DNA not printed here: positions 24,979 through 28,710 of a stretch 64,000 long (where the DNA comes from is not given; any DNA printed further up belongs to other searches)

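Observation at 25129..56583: Two divergent DnaE-type Pol III alpha genes on opposite strands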

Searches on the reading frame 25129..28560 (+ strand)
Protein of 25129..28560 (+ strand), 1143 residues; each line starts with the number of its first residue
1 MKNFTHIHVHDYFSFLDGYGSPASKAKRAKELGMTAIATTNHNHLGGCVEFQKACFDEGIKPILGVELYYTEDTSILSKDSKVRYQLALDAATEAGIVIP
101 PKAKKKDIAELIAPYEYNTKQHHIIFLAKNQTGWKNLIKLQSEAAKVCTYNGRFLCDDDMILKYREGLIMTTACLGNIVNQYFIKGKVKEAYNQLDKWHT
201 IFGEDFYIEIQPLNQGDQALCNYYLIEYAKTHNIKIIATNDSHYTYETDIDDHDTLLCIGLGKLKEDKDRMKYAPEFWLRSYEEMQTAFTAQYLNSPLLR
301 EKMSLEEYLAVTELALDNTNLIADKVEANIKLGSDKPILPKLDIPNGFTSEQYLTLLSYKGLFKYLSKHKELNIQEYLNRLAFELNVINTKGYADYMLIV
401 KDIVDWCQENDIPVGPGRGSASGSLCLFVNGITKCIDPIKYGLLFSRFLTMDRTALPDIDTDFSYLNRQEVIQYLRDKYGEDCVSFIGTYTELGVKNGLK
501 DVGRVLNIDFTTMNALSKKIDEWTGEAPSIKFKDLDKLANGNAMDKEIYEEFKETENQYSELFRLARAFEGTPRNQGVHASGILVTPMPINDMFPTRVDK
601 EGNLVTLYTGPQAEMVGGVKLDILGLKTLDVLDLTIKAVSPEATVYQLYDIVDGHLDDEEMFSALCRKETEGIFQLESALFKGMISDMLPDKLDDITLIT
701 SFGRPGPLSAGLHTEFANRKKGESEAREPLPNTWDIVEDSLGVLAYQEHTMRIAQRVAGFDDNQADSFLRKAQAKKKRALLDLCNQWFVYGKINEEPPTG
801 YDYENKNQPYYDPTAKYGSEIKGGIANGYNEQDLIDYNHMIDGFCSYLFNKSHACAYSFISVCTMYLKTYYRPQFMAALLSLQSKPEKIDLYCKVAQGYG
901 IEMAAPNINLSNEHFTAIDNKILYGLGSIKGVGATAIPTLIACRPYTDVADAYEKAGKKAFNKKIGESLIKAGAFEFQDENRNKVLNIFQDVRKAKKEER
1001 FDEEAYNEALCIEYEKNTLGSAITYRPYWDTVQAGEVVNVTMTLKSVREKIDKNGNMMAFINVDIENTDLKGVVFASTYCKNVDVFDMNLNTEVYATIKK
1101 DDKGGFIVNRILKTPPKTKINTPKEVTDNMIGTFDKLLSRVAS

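Call 3: search_protein_families(library=pfam, proteins=[window:25129-28560:+], max_evalue=0.01)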
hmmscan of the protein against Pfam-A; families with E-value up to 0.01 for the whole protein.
window:25129-28560:+ (1143 aa): 4 families
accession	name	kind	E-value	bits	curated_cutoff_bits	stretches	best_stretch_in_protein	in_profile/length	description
PF07733.18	DNA_pol3_alpha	-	1.4e-70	238.3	23.9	1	353-625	2-260/260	Bacterial DNA polymerase III alpha NTPase domain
PF02811.25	PHP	-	3.4e-35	122.2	26.4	1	6-211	1-162/164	PHP domain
PF17657.6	DNA_pol3_finger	-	4e-33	114.5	22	1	628-791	1-161/166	Bacterial DNA polymerase III alpha subunit finger domain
PF14579.12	HHH_6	-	1.9e-18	66.9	25.6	1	900-984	1-89/90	Helix-hairpin-helix motif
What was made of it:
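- On C-family DNA polymerase, DnaE form: Pfam PHP, DNA_pol3_alpha, DNA_pol3_finger and HHH_6 are all above their cut-offs in both proteins (call 3).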

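Call 5: search_dna_similar(query=window:25129-28560:+, collection=phages, mode=protein, max_rows=30)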
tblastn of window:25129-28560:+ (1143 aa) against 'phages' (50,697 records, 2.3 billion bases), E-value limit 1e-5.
Records with a match: 1445; places in all: 1454; records where one place covers at least 80% of the query: 681.
Best place of each record, by identity: <60% 1445.
By first word of the organism name: Pseudomonas 302; Mycobacterium 282; Streptomyces 211; Gordonia 132; Bacillus 99; Bacteriophage 58; Staphylococcus 48; Microbacterium 36; Escherichia 31; Rhodococcus 22; and 57 more.
By host as written in the record: Mycobacterium smegmatis mc2 155 204; Pseudomonas aeruginosa 118; - 115; Pseudomonas aeruginosa PAO1 86; Streptomyces griseus ATCC 10137 81; Gordonia terrae 3612 65; Streptomyces lividans JI 1326 44; Mycobacterium smegmatis mc#155 37; and 239 more.
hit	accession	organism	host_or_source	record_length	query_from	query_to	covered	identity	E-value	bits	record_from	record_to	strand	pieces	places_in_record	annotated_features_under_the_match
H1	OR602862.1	Moorella phage MTATph1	Moorella thermoacetica DSM 103132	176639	4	1081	94%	35.1%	0e+0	596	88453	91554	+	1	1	DNA polymerase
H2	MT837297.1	Bacteriophage sp.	human fecal samples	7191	4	1111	97%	31.4%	1e-149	501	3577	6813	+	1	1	record has no annotation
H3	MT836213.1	Bacteriophage sp.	human fecal samples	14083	3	1102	96%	31.2%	6e-149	501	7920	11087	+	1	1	record has no annotation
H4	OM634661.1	Bacillus phage vB_BauM_KLEB27-3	Bacillus australimaris sKR4M-27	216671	3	1080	94%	31.8%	1e-94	480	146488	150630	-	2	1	DNA polymerase III alpha subunit (x2) | HNH endonuclease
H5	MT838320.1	Bacteriophage sp.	human fecal samples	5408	4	1112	96%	31.3%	2e-127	482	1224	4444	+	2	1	record has no annotation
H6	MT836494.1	Bacteriophage sp.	human fecal samples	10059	3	1081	94%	31.6%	2e-147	496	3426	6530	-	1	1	record has no annotation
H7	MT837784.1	Bacteriophage sp.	human fecal samples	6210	4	1098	96%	30.9%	7e-146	489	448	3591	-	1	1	record has no annotation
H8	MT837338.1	Bacteriophage sp.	human fecal samples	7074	4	1081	94%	31.3%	4e-147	494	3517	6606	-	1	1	record has no annotation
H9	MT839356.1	Bacteriophage sp.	human fecal samples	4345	3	1079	94%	31.1%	5e-145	478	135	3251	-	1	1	record has no annotation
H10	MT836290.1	Bacteriophage sp.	human fecal samples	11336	2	1098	96%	30.3%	1e-140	476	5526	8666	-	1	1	record has no annotation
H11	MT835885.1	Bacteriophage sp.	human fecal samples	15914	1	1104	97%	30.1%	4e-138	469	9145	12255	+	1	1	record has no annotation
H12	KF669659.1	Bacillus phage Riggi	Bacillus pumilus BL-8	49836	4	1101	96%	30.2%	5e-132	451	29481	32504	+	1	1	DNA polymerase III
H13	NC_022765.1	Bacillus phage Riggi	Bacillus pumilus BL-8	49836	4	1101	96%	30.2%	5e-132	451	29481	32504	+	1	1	DNA polymerase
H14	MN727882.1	Geobacillus phage GBK1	Geobacillus kaustophilus ATCC 8005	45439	3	1085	95%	30.5%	3e-142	481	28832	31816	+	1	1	DNA polymerase III subunit alpha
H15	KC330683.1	Bacillus phage Finn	Bacillus pumilus BL8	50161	4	1101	96%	30.0%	2e-130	447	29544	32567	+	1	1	DNA polymerase III alpha subunit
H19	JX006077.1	Saccharomonospora phage PIS 136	Saccharomonospora sp.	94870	3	1084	95%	30.4%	4e-134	457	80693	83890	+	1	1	DNA polymerase III alpha subunit | Na+/proline symporter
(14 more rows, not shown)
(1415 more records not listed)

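Call 10: find_related_loci(query=window:25129-28560:+, collection=viral_contigs, flank=10000)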
Query window:25129-28560:+ (1143 aa) in viral_contigs; peptide patterns used: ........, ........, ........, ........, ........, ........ (x = any residue, [..] = any of these).
4 stretches matched a pattern; 3 encode a relative of the query (tblastn E <= 1e-3); 2 distinct loci.
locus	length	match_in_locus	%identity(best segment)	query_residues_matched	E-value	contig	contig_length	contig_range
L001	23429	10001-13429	99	1-1143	0e+0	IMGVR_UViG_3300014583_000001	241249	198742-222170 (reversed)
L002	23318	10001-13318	51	2-1111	0e+0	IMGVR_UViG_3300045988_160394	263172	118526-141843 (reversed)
